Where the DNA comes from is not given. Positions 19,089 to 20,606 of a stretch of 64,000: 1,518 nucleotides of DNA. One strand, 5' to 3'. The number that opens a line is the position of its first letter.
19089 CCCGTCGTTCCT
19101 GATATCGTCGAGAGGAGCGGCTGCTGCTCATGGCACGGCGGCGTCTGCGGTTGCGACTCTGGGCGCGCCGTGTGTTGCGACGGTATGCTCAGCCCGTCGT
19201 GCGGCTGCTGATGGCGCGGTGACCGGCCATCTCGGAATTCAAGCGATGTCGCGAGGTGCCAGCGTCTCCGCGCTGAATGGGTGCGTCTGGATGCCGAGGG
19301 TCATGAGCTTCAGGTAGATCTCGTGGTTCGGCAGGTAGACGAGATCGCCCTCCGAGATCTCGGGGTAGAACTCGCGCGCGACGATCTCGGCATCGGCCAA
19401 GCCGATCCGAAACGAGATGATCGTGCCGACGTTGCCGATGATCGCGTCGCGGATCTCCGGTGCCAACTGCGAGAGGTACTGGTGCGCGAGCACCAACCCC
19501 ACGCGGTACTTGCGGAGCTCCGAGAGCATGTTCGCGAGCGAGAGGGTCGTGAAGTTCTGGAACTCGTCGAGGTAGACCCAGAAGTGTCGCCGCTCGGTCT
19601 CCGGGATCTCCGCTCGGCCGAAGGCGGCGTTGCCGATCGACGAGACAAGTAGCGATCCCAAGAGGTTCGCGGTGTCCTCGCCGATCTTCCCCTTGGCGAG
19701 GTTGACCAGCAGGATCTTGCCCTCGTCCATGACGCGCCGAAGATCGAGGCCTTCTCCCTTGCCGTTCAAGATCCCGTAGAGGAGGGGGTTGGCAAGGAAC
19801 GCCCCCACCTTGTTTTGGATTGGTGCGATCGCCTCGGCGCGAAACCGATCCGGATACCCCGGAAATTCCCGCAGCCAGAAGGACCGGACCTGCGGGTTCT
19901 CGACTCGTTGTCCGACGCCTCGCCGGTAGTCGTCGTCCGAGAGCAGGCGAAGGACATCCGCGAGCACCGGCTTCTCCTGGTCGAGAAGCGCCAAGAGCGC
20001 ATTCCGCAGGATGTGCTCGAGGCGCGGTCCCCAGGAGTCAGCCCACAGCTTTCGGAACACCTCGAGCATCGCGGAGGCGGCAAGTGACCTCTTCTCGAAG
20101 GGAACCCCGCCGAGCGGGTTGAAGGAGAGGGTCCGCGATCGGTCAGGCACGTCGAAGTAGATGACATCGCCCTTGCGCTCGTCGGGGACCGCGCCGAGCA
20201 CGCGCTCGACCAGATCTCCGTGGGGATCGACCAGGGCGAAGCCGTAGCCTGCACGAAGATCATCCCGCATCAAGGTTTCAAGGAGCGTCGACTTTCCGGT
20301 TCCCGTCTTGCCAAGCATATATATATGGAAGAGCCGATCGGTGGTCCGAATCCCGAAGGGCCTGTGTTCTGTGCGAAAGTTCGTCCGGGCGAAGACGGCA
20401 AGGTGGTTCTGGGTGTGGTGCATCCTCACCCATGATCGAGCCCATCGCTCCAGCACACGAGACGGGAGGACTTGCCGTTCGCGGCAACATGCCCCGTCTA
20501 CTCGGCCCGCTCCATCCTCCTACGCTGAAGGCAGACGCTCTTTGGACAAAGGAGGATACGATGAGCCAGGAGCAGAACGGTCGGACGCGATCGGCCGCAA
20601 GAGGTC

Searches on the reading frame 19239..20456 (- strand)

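Call 9: search_protein_families(library=pfam, proteins=[window:19239-20456:-], max_evalue=0.001)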
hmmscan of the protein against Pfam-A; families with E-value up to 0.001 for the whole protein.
window:19239-20456:- (405 aa): 3 families
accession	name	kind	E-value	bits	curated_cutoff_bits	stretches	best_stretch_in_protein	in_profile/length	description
PF10412.15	TrwB_AAD_bind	-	9.1e-10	38.4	20.5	0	265-332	219-287/387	Type IV secretion-system coupling protein DNA-binding domain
PF12696.13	TraG-D_C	-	5.8e-05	23.5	22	1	294-353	4-66/126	TraM recognition site of TraD and TraG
PF01935.23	DUF87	-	0.0001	22.9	23.2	1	44-104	25-82/220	Helicase HerA, central domain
